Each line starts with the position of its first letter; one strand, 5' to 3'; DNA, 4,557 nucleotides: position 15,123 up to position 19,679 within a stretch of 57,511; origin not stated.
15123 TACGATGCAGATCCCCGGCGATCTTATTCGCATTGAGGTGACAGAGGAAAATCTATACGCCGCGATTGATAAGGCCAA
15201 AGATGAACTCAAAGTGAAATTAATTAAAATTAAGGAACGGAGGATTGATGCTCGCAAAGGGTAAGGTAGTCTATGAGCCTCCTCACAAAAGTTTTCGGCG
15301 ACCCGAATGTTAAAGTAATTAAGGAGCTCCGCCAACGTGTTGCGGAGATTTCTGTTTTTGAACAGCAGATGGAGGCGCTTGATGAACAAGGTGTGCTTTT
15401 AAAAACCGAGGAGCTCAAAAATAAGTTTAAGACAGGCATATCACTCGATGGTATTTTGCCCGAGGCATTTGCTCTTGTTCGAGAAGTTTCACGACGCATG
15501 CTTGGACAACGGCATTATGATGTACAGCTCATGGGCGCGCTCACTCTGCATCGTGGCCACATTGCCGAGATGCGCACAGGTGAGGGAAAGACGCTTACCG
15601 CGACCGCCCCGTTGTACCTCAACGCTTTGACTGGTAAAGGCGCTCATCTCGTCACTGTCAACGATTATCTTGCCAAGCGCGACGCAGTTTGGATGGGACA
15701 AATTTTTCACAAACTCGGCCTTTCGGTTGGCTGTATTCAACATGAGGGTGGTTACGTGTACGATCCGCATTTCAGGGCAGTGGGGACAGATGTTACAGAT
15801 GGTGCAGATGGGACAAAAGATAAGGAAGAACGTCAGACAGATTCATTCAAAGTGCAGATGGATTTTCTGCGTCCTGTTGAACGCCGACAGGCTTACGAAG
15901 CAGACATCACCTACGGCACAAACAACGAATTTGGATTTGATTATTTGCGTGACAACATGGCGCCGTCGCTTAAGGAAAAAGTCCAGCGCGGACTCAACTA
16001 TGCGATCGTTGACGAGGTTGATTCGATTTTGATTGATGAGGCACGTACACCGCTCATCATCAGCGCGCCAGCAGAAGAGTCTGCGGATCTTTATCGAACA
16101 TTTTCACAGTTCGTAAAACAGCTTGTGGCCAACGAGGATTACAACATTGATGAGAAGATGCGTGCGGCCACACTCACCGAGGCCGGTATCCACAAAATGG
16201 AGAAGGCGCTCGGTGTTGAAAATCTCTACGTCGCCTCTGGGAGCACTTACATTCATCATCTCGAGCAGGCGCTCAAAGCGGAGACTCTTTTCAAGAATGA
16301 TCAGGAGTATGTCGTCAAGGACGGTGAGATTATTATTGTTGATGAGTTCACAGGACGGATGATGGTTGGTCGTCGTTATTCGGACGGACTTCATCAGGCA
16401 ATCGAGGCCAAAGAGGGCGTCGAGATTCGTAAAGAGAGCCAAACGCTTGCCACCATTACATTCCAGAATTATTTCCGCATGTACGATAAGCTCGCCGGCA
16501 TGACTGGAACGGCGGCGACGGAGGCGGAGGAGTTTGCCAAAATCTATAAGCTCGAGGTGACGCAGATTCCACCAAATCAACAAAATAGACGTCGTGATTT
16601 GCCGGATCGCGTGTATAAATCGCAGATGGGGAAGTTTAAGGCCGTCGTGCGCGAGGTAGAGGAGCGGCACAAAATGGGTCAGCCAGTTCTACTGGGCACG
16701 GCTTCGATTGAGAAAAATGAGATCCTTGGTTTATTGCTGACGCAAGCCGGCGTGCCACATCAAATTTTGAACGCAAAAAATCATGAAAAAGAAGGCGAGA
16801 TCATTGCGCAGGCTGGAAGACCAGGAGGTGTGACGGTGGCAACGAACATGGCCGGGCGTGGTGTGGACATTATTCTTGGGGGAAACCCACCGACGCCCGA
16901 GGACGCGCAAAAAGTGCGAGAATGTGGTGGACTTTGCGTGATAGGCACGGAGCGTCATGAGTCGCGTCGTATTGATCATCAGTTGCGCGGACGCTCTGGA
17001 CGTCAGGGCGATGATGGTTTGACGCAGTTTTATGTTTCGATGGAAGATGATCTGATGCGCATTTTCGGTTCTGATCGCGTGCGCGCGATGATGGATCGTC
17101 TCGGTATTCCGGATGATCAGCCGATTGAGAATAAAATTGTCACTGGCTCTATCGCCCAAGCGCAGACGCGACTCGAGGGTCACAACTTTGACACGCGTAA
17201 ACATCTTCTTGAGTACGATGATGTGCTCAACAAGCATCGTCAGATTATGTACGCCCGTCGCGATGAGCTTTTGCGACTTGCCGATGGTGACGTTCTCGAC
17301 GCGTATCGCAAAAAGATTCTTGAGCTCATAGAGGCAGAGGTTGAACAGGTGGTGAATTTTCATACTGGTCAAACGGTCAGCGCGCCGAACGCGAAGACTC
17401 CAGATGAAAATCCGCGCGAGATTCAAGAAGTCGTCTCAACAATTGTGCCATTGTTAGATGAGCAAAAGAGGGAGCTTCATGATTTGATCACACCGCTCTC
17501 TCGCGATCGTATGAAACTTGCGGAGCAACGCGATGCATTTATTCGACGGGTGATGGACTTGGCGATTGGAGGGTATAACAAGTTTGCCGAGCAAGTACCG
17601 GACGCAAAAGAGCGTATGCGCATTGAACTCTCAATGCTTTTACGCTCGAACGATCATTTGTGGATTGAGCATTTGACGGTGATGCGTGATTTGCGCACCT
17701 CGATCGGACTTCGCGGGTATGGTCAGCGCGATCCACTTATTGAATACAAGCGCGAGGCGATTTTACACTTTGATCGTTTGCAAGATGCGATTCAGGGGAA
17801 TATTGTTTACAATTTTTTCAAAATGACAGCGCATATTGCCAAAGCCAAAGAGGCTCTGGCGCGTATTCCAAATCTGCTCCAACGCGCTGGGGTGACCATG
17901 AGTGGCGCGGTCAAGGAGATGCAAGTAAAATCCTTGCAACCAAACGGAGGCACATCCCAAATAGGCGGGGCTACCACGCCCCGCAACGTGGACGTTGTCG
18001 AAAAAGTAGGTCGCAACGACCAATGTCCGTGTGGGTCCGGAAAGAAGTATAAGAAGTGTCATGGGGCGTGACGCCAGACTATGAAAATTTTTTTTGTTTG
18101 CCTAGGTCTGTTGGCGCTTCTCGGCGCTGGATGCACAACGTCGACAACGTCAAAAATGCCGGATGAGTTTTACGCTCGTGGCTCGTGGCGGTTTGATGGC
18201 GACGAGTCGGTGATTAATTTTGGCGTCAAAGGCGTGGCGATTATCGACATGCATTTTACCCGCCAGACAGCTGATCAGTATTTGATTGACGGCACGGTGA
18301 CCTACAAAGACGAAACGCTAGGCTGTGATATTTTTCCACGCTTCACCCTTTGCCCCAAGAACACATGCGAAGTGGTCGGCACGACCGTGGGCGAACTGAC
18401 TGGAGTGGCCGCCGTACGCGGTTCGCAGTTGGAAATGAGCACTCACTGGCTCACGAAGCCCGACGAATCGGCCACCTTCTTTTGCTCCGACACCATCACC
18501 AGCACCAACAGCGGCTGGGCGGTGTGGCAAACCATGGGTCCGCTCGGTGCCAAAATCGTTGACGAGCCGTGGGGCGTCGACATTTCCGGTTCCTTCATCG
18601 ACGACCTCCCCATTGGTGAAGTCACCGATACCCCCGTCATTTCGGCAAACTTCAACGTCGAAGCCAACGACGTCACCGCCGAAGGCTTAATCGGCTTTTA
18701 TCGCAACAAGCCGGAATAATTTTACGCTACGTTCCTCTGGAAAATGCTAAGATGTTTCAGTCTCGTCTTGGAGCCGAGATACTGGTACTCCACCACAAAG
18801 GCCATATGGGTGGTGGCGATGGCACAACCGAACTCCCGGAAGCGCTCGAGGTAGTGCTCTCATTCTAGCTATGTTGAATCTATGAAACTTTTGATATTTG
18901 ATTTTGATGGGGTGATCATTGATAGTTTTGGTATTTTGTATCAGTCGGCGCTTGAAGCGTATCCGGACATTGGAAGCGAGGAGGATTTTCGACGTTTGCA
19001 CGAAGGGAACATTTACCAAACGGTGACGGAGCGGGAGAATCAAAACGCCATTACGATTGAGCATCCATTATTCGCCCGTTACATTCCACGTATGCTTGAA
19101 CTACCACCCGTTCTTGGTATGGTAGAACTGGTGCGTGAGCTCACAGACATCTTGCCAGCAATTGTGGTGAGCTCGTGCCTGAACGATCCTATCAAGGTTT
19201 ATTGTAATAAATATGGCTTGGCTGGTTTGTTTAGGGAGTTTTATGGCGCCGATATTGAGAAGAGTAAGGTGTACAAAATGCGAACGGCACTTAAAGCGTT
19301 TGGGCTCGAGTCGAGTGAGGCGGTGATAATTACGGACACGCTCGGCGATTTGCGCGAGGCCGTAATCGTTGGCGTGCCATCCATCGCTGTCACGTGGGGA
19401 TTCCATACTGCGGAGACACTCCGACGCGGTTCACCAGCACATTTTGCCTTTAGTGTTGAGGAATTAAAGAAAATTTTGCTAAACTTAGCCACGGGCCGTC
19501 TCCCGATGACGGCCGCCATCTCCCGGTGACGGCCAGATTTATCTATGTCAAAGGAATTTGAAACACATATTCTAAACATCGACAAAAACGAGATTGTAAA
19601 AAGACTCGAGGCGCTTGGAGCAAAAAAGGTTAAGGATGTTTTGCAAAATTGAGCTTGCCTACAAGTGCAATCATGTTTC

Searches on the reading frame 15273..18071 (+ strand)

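Call 38: search_protein_families(library=pfam, proteins=[window:15273-18071:+], max_evalue=0.01)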
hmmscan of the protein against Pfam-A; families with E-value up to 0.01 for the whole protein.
window:15273-18071:+ (932 aa): 5 families
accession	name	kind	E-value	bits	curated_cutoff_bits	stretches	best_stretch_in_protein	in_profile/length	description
PF07517.20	SecA_DEAD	-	4.2e-122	407.4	24.6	1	5-421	2-289/290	SecA DEAD-like domain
PF21090.3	P-loop_SecA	-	1e-77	260.8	27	2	439-539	3-103/205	SecA P-loop domain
PF07516.18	SecA_SW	-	5.9e-45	154.2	26.7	1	617-851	1-199/200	SecA Wing and Scaffold domain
PF01043.26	SecA_PP_bind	-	6.1e-43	146.3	23.5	1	270-378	2-110/110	SecA preprotein cross-linking domain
PF02810.21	SEC-C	-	3.6e-10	40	20.4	1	914-931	1-18/19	SEC-C motif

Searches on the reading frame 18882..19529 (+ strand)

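Call 38: search_protein_families(library=pfam, proteins=[window:18882-19529:+], max_evalue=0.01)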
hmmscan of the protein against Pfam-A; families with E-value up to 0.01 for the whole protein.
window:18882-19529:+ (215 aa): 3 families
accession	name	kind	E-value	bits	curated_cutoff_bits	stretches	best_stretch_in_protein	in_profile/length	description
PF13419.12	HAD_2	-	1.5e-12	48.4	23.8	1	4-170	1-178/178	Haloacid dehalogenase-like hydrolase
PF00702.32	Hydrolase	-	6.8e-07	30.3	26.4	1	1-158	1-185/191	haloacid dehalogenase-like hydrolase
PF13242.12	Hydrolase_like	-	3.7e-06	27.2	22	1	132-194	9-74/75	HAD-hyrolase-like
